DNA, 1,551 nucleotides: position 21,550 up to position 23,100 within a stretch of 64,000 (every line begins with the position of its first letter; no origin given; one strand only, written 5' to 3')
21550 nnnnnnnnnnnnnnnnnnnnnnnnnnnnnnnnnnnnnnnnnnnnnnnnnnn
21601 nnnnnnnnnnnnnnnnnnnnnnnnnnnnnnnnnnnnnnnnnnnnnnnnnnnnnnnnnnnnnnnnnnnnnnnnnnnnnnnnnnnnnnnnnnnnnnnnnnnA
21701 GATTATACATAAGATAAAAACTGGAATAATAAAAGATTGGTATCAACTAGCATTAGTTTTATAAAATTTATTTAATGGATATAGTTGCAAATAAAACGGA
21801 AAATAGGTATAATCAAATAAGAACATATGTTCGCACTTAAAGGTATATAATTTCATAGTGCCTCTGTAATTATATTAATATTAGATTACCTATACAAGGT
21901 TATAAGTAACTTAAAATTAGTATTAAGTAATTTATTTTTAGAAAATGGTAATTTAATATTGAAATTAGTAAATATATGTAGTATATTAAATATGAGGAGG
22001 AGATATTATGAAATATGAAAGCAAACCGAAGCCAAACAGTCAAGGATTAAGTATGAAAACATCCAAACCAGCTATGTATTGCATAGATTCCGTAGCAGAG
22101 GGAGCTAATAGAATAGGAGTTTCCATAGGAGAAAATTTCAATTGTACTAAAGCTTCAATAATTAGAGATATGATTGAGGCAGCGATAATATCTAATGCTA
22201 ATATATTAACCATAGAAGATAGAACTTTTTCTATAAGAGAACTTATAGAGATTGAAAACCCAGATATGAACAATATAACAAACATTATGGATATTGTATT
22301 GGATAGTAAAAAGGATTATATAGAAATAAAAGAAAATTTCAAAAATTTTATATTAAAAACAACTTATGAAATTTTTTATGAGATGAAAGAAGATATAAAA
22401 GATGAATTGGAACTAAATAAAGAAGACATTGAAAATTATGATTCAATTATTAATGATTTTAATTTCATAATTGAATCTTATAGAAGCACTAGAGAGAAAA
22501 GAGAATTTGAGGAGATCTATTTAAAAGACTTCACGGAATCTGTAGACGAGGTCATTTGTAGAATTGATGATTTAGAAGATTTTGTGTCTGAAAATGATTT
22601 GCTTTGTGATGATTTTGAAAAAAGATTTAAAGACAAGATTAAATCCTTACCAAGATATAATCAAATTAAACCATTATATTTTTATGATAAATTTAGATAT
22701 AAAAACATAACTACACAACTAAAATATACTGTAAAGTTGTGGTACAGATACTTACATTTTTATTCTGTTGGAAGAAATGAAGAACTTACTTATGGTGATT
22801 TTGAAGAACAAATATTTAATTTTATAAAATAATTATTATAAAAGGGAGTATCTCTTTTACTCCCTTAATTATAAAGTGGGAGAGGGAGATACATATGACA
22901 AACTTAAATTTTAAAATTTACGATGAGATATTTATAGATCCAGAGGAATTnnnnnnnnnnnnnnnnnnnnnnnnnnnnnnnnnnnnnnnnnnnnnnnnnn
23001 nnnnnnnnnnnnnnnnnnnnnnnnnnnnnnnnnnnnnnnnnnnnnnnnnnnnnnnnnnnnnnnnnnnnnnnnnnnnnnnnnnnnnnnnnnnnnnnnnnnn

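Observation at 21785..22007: Near-perfect Gram-positive LexA (SOS) box overlapping a strong promoter, with a 190-nt leader and a second internal promoter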

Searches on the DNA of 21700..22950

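Call 106: search_rna_families(source=window, start=21700, end=22950, threshold=evalue, max_evalue=1)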
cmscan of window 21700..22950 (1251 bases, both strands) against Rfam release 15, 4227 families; matches with E-value up to 1: 0.
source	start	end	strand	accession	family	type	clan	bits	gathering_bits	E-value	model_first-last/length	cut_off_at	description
